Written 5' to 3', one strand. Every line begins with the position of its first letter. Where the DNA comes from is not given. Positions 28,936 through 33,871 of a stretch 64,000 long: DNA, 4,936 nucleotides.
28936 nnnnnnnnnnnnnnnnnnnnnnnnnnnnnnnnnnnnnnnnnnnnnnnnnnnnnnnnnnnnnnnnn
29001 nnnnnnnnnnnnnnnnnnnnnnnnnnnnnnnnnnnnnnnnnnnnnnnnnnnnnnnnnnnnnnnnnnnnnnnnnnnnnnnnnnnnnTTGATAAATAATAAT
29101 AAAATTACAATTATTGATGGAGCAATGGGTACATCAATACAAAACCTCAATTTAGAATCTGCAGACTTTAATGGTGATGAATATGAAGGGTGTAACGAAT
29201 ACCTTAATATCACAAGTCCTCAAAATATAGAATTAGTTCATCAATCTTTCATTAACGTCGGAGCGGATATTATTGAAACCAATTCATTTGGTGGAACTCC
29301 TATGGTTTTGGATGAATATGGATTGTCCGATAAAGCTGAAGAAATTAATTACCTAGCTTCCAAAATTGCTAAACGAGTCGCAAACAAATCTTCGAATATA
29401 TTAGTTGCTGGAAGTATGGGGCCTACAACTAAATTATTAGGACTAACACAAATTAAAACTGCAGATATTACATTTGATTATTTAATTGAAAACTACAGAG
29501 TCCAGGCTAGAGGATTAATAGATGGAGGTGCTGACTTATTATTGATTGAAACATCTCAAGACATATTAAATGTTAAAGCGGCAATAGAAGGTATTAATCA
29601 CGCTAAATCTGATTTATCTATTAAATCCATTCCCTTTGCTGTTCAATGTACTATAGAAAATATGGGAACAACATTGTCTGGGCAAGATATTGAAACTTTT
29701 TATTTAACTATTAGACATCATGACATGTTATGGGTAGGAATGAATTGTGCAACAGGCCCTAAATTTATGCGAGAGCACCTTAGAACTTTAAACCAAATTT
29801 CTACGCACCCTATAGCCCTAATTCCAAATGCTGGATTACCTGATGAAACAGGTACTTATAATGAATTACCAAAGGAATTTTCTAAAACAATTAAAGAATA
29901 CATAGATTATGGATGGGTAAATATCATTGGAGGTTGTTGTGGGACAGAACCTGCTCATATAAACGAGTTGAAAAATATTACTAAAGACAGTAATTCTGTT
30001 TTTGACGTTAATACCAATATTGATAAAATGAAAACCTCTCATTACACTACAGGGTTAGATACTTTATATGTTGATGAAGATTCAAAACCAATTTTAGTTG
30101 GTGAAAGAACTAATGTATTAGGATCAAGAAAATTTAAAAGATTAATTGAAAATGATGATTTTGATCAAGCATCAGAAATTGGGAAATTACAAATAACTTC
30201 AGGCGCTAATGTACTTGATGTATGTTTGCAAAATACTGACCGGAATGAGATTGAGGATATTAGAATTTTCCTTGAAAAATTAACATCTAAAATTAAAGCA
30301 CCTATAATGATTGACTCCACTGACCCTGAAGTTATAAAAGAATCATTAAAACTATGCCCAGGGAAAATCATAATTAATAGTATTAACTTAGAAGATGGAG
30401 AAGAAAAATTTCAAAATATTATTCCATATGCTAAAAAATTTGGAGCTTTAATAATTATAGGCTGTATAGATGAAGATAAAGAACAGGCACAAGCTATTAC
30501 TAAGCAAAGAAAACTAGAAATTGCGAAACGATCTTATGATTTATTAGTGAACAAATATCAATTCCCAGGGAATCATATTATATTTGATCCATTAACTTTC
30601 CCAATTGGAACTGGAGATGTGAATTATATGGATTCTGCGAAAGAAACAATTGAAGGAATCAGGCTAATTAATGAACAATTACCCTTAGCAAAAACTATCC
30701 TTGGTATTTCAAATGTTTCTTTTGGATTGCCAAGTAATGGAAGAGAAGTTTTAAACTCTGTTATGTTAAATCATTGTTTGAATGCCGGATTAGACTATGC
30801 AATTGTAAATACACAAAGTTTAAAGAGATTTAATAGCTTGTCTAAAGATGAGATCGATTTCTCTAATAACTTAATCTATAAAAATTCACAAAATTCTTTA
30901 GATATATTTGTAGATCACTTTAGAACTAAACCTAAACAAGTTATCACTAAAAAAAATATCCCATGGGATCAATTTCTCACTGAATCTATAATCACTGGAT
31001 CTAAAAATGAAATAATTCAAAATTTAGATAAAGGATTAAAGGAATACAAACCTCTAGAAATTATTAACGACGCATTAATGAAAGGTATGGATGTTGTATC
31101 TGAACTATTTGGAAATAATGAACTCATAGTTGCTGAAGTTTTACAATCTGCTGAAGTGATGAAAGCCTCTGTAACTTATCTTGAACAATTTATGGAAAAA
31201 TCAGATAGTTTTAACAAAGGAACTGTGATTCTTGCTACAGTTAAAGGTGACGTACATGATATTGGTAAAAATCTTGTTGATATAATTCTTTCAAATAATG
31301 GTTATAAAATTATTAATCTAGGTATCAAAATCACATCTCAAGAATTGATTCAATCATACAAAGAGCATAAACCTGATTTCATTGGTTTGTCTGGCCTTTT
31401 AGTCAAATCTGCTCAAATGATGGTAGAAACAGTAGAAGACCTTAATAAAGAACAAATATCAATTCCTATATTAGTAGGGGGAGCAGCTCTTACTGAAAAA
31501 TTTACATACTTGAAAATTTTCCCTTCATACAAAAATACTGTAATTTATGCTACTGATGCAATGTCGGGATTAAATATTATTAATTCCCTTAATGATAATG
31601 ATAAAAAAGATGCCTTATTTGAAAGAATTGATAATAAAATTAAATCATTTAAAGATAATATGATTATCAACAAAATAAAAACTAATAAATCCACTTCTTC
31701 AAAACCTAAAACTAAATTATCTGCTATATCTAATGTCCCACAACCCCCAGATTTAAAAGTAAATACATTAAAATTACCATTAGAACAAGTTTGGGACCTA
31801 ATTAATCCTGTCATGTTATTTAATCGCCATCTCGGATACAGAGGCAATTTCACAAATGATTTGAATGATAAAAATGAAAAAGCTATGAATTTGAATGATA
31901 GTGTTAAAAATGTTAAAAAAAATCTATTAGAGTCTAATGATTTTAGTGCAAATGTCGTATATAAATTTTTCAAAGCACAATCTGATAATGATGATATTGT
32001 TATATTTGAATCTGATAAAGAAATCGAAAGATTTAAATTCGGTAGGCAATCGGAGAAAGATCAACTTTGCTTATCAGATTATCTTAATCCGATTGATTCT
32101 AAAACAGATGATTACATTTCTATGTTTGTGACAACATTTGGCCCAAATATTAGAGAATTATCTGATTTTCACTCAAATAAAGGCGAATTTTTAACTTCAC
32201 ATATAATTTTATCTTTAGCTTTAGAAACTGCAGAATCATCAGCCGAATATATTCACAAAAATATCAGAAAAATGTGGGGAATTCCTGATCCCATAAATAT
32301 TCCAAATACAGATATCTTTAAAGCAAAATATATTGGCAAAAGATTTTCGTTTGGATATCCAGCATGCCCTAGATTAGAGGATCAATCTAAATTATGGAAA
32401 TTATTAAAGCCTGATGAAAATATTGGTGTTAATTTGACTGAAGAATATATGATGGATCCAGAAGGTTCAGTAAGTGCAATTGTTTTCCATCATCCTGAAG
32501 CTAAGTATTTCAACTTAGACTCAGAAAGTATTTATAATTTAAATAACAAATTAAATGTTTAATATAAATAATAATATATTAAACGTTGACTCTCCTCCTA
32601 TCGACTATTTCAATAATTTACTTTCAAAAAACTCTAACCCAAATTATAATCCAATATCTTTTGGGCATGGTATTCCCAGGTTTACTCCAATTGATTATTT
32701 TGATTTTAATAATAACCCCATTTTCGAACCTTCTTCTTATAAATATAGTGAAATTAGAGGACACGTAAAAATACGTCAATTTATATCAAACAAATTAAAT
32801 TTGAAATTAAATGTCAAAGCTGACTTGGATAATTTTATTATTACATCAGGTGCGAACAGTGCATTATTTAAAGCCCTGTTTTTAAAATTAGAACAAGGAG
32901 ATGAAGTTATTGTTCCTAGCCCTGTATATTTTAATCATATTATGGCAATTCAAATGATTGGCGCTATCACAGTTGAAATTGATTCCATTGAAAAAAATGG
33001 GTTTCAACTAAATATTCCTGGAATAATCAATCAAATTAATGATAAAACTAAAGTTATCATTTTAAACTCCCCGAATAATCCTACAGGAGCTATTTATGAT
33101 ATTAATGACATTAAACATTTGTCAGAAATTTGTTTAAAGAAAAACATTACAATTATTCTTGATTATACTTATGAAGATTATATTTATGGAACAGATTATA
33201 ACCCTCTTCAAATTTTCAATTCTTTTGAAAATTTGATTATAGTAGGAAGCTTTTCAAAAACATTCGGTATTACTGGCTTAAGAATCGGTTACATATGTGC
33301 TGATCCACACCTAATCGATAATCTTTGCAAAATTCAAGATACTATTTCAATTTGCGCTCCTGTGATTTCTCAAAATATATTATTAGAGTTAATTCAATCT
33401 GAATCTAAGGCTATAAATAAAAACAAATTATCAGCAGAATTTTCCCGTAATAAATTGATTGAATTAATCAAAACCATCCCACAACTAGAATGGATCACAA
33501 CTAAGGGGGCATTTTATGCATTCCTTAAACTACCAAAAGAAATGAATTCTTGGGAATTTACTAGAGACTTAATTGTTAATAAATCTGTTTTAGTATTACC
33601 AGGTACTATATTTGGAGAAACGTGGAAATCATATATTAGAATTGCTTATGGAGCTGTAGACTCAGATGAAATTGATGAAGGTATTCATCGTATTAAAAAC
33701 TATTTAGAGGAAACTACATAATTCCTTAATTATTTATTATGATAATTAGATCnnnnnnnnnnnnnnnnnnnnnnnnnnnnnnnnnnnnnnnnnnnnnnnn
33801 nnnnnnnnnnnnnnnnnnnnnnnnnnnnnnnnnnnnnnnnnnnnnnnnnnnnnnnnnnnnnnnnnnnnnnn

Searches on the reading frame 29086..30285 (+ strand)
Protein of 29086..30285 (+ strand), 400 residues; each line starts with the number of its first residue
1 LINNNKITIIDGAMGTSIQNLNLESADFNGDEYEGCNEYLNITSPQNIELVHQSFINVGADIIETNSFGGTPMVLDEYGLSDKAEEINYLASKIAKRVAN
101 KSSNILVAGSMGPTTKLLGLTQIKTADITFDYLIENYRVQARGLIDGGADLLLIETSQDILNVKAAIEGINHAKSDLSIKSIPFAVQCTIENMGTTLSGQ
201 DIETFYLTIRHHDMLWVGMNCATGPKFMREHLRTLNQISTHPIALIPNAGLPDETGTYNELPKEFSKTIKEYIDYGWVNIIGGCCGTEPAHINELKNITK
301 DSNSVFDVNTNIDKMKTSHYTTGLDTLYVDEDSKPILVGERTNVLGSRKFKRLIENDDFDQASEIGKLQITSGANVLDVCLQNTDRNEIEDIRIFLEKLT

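Call 7: find_related_loci(query=window:29086-30285:+, collection=genome_contigs, flank=3000)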
Query window:29086-30285:+ (400 aa) in genome_contigs; peptide patterns used: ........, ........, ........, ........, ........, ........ (x = any residue, [..] = any of these).
44 stretches matched a pattern; 2 encode a relative of the query (tblastn E <= 1e-3); 2 distinct loci.
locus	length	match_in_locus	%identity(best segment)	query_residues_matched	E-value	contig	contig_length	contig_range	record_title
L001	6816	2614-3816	72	1-400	0e+0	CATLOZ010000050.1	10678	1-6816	MAG: uncultured Chloroflexota bacterium isolate SRR3960575_bin.23_MetaWRAP_v1.3_MAG genome assembly, contig: ERZ505214.2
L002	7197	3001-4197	73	1-400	0e+0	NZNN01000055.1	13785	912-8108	MAG: Chloroflexota bacterium isolate EAC84 106429, whole genome shotgun sequence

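Call 13: find_related_loci(query=A1, collection=metagenome_contigs, flank=2500)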
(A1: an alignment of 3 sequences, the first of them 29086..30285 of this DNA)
Query A1 (400 aa) in metagenome_contigs; peptide patterns used: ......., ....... (x = any residue, [..] = any of these).
600 stretches matched a pattern (row limit reached: there are more); 16 encode a relative of the query (tblastn E <= 1e-3); 15 distinct loci.
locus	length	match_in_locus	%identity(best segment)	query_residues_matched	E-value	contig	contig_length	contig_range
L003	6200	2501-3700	77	1-400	0e+0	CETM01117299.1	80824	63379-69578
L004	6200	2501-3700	76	1-400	0e+0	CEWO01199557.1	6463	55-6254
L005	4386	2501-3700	76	1-400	0e+0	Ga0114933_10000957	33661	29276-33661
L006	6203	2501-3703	72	1-400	0e+0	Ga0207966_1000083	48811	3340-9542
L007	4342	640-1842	72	1-400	0e+0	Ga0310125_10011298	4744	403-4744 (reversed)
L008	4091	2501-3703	72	1-400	0e+0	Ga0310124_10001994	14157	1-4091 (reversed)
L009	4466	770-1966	72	1-400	0e+0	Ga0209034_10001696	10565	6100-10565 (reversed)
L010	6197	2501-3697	71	1-400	0e+0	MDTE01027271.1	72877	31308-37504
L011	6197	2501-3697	71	1-400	0e+0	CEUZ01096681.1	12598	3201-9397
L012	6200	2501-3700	97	1-400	0e+0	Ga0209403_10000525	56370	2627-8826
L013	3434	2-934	72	89-400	5e-156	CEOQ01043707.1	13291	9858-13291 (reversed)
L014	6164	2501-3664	54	6-400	8e-145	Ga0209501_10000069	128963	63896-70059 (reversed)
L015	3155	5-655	75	182-400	3e-114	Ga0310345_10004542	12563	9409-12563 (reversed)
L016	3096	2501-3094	71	1-197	5e-86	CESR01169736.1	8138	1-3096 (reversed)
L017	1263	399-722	69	297-397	3e-42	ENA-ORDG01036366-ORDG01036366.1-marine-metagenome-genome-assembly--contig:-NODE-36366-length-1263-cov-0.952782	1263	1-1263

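Call 19: find_homologous_proteins(query=window:29086-30285:+, max_evalue=1e-30)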
Query window:29086-30285:+ (400 aa): 7641 proteins with E <= 1e-30 among 8000 candidates; the best 120 are listed.
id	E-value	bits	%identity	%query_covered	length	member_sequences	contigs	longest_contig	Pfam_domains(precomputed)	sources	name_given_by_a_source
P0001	1.5e-186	638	72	100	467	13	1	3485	PF02574.23,PF00809.29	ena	-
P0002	1.3e-175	602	77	85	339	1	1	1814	PF02574.23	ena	-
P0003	4.6e-143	495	72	77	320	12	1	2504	PF02574.23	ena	-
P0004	1.4e-129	451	53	99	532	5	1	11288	PF02574.23,PF00809.29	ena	-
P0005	1.9e-129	450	53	99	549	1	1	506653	PF02574.23,PF00809.29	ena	-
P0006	2.2e-128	447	73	69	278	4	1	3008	PF02574.23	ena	-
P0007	4.1e-128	446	52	99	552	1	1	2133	PF02574.23,PF00809.29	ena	-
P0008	1.6e-127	444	51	99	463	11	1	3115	PF02574.23,PF00809.29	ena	-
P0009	2.5e-127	443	50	99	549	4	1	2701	PF02574.23,PF00809.29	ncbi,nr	ncbi:MAG: homocysteine S-methyltransferase family protein, partial [Dehalococcoidia bacterium]|nr:ho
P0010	3.6e-127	443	51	99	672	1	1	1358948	PF02574.23,PF00809.29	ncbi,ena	-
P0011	9.5e-127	441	53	97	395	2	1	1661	PF02574.23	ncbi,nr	ncbi:MAG TPA: homocysteine S-methyltransferase family protein, partial [Dehalococcoidia bacterium]|n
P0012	2.4e-126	440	53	95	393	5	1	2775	PF02574.23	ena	-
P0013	4.2e-126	439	50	99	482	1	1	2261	PF02574.23,PF00809.29,PF01053.27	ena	-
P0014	5.4e-126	439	50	99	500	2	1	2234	PF02574.23,PF00809.29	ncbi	ncbi:MAG: homocysteine S-methyltransferase family protein, partial [Stenotrophomonas maltophilia]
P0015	6.0e-126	439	51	99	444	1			PF02574.23,PF00809.29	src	-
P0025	5.9e-123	429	73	67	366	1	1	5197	PF02574.23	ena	-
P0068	1.2e-116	408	74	62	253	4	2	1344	PF02574.23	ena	-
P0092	2.2e-113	397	59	74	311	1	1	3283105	PF02574.23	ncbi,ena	-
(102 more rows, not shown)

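Call 20: find_encoding_contigs(protein=P0092, flank=2500, max_places=3)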
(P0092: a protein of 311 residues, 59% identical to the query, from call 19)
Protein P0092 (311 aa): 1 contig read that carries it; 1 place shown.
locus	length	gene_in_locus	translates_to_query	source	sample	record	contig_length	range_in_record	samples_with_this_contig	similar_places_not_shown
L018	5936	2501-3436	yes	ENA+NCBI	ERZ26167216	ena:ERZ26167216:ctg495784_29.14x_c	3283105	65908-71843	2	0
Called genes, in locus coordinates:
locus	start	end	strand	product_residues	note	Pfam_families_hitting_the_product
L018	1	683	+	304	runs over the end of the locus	PF00514:Arm (faint), PF02985:HEAT (faint), PF13513:HEAT_EZ (faint), PF13646:HEAT_2, PF03130:HEAT_PBS (faint), PF13646:HEAT_2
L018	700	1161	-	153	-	PF03352:Adenine_glyco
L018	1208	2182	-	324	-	PF00480:ROK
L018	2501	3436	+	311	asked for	PF02574:S-methyl_trans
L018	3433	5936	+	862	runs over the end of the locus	PF00809:Pterin_bind, PF02607:B12-binding_2, PF02310:B12-binding, PF02965:Met_synt_B12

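Call 21: find_encoding_contigs(protein=P0002, flank=2500, max_places=5)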
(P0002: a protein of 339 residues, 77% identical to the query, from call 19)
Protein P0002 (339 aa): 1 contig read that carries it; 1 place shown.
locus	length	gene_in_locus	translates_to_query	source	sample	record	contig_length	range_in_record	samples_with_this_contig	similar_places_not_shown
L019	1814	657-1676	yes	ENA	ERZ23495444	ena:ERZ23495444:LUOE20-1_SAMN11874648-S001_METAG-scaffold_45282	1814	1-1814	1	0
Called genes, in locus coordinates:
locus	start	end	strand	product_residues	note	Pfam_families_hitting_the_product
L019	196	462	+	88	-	-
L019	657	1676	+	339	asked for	PF02574:S-methyl_trans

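Call 22: find_encoding_contigs(protein=P0005, flank=2500, max_places=3)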
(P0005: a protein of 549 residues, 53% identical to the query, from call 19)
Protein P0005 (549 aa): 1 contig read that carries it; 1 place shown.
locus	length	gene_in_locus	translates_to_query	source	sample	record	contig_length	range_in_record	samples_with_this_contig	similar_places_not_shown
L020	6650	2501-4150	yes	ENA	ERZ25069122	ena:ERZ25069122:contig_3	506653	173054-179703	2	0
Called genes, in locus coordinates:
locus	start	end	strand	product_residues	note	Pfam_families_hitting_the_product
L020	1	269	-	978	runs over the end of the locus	PF00005:ABC_tran (faint), PF02463:SMC_N (faint), PF03193:RsgA_GTPase (faint), PF13191:AAA_16 (faint), PF13555:AAA_29 (faint), PF20703:nSTAND1 (faint), PF17760:UvrA_inter, PF17755:UvrA_DNA-bind, +1 more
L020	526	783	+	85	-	-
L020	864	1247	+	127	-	-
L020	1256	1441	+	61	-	-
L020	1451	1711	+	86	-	-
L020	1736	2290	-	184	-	PF01878:EVE (weak)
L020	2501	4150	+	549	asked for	PF02574:S-methyl_trans, PF00809:Pterin_bind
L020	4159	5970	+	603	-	PF02607:B12-binding_2, PF02310:B12-binding, PF02965:Met_synt_B12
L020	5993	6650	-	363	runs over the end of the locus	PF00005:ABC_tran, PF13304:AAA_21 (faint), PF08402:TOBE_2 (faint)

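Call 39: find_encoding_contigs(protein=P0001, flank=1500, max_places=10)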
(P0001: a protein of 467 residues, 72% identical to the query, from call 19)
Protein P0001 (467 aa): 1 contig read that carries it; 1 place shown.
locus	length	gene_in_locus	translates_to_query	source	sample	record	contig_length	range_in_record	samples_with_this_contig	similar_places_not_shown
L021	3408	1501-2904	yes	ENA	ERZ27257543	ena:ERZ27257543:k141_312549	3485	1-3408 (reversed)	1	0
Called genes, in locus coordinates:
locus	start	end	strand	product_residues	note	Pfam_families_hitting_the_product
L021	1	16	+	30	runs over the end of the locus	?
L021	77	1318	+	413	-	PF07690:MFS_1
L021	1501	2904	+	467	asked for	PF02574:S-methyl_trans, PF00809:Pterin_bind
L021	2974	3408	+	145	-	?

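Call 40: find_encoding_contigs(protein=P0003, flank=1500, max_places=10)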
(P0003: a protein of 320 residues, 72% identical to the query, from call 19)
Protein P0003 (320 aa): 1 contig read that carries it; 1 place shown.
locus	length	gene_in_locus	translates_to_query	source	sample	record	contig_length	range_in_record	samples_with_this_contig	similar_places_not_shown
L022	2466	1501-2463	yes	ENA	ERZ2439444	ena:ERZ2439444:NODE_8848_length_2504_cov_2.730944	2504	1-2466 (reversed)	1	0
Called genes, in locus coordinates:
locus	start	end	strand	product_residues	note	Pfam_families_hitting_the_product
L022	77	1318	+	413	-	PF07690:MFS_1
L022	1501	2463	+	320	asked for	PF02574:S-methyl_trans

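Call 41: find_encoding_contigs(protein=P0006, flank=1500, max_places=10)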
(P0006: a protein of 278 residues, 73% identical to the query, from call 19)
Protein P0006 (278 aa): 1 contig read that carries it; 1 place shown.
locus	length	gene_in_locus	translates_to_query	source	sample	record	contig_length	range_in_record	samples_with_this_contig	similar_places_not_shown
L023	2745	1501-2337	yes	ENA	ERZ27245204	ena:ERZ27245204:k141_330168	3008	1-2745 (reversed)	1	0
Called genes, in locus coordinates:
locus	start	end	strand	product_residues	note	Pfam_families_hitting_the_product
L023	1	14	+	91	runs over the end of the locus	?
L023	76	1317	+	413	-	PF07690:MFS_1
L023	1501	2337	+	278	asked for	PF02574:S-methyl_trans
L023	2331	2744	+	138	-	?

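Call 42: find_encoding_contigs(protein=P0025, flank=1500, max_places=10)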
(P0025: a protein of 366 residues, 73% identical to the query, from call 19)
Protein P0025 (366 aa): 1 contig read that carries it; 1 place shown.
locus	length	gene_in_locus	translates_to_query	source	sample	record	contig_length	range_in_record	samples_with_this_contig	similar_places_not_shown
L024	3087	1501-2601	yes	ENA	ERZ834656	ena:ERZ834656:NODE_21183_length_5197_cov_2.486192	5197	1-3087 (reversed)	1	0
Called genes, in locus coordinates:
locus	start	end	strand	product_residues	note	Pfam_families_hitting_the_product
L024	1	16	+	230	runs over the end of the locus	PF00702:Hydrolase, PF13419:HAD_2, PF13242:Hydrolase_like (weak)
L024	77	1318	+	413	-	PF07690:MFS_1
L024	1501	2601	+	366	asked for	PF02574:S-methyl_trans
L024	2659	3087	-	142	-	?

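Call 43: find_encoding_contigs(protein=P0068, flank=1500, max_places=10)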
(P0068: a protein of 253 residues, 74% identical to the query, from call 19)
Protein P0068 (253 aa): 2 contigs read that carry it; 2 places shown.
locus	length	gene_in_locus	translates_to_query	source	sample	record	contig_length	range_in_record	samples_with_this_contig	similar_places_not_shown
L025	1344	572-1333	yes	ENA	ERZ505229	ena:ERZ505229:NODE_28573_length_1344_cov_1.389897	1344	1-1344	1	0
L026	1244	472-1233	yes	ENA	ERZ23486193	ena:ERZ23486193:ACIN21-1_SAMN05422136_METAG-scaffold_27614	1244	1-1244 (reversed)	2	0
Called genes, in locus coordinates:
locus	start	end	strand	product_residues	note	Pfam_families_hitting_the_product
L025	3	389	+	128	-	?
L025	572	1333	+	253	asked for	PF02574:S-methyl_trans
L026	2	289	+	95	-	?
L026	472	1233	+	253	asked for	PF02574:S-methyl_trans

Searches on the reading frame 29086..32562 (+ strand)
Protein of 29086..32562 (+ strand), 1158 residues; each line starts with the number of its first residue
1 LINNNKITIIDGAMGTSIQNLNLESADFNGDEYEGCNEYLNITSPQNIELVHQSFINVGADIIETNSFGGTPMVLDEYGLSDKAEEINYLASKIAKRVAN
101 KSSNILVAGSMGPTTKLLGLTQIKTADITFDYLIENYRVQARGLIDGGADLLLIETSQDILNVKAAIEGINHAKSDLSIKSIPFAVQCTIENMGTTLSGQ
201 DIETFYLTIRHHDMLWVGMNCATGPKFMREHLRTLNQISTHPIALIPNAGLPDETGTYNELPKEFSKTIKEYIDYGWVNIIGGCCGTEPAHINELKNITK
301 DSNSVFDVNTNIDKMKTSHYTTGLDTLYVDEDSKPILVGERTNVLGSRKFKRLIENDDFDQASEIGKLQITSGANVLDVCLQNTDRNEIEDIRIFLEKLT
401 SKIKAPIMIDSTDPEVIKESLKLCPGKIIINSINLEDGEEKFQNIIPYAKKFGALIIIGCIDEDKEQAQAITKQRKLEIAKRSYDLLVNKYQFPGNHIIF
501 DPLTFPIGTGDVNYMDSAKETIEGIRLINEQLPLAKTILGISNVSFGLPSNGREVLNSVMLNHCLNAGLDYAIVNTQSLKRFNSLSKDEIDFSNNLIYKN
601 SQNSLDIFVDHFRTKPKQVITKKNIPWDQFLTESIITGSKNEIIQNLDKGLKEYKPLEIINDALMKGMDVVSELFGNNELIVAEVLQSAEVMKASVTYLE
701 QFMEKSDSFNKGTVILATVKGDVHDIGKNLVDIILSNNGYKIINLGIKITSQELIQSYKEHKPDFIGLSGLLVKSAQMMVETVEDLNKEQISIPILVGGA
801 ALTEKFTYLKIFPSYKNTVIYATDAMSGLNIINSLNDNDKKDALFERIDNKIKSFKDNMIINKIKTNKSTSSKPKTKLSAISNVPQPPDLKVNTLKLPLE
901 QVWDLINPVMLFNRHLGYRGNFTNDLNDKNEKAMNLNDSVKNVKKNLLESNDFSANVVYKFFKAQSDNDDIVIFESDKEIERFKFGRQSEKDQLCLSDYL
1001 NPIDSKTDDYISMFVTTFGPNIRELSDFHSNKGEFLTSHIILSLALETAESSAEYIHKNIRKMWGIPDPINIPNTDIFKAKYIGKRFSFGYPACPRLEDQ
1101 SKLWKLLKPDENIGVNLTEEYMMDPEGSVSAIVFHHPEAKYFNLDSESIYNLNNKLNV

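Call 8: search_protein_families(library=ncbifam, proteins=[window:29086-32562:+])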
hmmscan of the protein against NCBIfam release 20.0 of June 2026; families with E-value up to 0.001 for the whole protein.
window:29086-32562:+ (1158 aa): 17 families
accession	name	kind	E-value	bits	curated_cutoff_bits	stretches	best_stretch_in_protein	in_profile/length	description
TIGR02082.1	metH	equivalog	0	1097.5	1010.85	1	4-1143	2-1181/1182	methionine synthase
NF007024.0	PRK09490.1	equivalog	3.5e-272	906.2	1497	1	4-1145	17-1200/1234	methionine synthase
NF006396.0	PRK08645.1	equivalog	8.8e-62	209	453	1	5-316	10-301/611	bifunctional homocysteine S-methyltransferase/methylenetetrahydrofolate reductase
NF005719.0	PRK07535.1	domain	1.3e-39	135.9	259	1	336-583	2-236/268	methyltetrahydrofolate:corrinoid/iron-sulfur protein methyltransferase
NF005718.0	PRK07534.1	equivalog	2e-39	135.8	338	1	1-300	9-295/337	betaine--homocysteine S-methyltransferase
TIGR02370.1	pyl_corrinoid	subfamily_domain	6.5e-39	133.4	215.3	1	631-807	2-182/197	methyltransferase cognate corrinoid protein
NF040655.1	MtaC_Meth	equivalog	2.1e-36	125.3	420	1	631-839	39-241/253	methanol--corrinoid protein MtaC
NF040669.1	MtaC2_Meth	equivalog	1.4e-34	119.6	450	1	626-840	42-250/267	methanol--corrinoid protein MtaC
NF047996.1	corrin_MtgC_2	exception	1.5e-33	116.1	370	1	654-825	32-205/212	glycine betaine-specific corrinoid protein MtgC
NF041607.1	dimeth_corrin_MtbC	equivalog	8.5e-31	107.1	350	1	631-806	1-179/203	dimethylamine corrinoid protein MtbC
NF007020.0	PRK09485.1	equivalog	3.6e-30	105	215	1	2-300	8-304/306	homocysteine S-methyltransferase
NF047995.1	corrinoid_MtgC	exception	3.2e-23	82.3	310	1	631-801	8-184/215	glycine betaine-specific corrinoid protein MtgC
NF040758.1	CODH_ACS_meth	exception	3e-17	62.9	370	1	334-601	3-257/261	carbon monoxide dehydrogenase/acetyl-CoA synthase methytransferase subunit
NF002612.0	PRK02261.1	equivalog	4.5e-11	42.5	110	1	711-805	3-98/148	methylaspartate mutase subunit S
TIGR01501.1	MthylAspMutase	equivalog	2.6e-09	36.9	135.8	1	712-805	2-96/134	methylaspartate mutase subunit S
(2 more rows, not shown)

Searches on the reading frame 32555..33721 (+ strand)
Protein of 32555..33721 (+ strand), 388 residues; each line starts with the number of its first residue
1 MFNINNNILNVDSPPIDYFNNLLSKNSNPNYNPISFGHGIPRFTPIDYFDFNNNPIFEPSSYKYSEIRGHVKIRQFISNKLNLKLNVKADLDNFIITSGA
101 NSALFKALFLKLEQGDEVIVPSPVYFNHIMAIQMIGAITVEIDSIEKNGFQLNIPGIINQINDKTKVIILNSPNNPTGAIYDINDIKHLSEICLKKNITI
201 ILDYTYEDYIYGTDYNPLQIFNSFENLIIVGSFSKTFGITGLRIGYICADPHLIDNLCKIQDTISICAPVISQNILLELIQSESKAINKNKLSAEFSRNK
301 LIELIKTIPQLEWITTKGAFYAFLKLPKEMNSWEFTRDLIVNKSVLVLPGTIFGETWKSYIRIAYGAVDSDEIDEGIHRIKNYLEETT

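Call 8: search_protein_families(library=ncbifam, proteins=[window:32555-33721:+])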
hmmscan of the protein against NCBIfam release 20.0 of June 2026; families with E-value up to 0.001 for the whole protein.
window:32555-33721:+ (388 aa): 104 families (the best 25 are shown)
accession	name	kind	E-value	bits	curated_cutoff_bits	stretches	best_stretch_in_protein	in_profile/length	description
NF041364.1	GntC_guanitoxin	equivalog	4.3e-77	259.4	415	1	58-382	27-355/356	guanitoxin biosynthesis PLP-dependent (S)-gamma-hydroxy-L-arginine cyclodehydratase GntC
NF004621.0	PRK05957.1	equivalog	5.6e-75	252.5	498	1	4-386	4-385/389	pyridoxal phosphate-dependent aminotransferase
NF005732.0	PRK07550.1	equivalog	1.1e-73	248.5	366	1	2-382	3-386/389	aminotransferase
NF041091.1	asp_aminotase_Arch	equivalog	4.1e-65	220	550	1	56-385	52-376/376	aspartate aminotransferase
NF004975.0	PRK06348.1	equivalog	1.5e-63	215.1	549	1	63-382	61-381/384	pyridoxal phosphate-dependent aminotransferase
NF004770.0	PRK06108.1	subfamily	9.3e-59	199.2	422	1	64-386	69-394/396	pyridoxal phosphate-dependent aminotransferase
NF005816.0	PRK07682.1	equivalog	1e-56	192.3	620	1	58-387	56-386/390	aminotransferase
NF006229.0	PRK08361.1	equivalog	9.4e-55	186.2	624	1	32-386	34-390/391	aspartate aminotransferase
NF005817.0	PRK07683.1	equivalog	2e-54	184.8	575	1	4-386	5-383/387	aminotransferase A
NF005588.0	PRK07309.1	equivalog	3.7e-53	180.8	576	1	39-387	38-389/391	pyridoxal phosphate-dependent aminotransferase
NF005305.0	PRK06836.1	equivalog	7.5e-51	173.6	376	1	60-386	67-393/396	pyridoxal phosphate-dependent aminotransferase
NF006756.0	PRK09276.1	subfamily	1.1e-47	162.8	507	1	34-383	34-385/387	LL-diaminopimelate aminotransferase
NF005744.0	PRK07568.1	subfamily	8.4e-47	159.8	389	1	57-385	55-391/398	pyridoxal phosphate-dependent aminotransferase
NF006230.0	PRK08363.1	equivalog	1.2e-46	159.3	534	1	62-386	64-394/398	alanine aminotransferase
TIGR03540.1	DapC_direct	equivalog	1.8e-46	158.8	593.25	1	34-382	32-382/383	LL-diaminopimelate aminotransferase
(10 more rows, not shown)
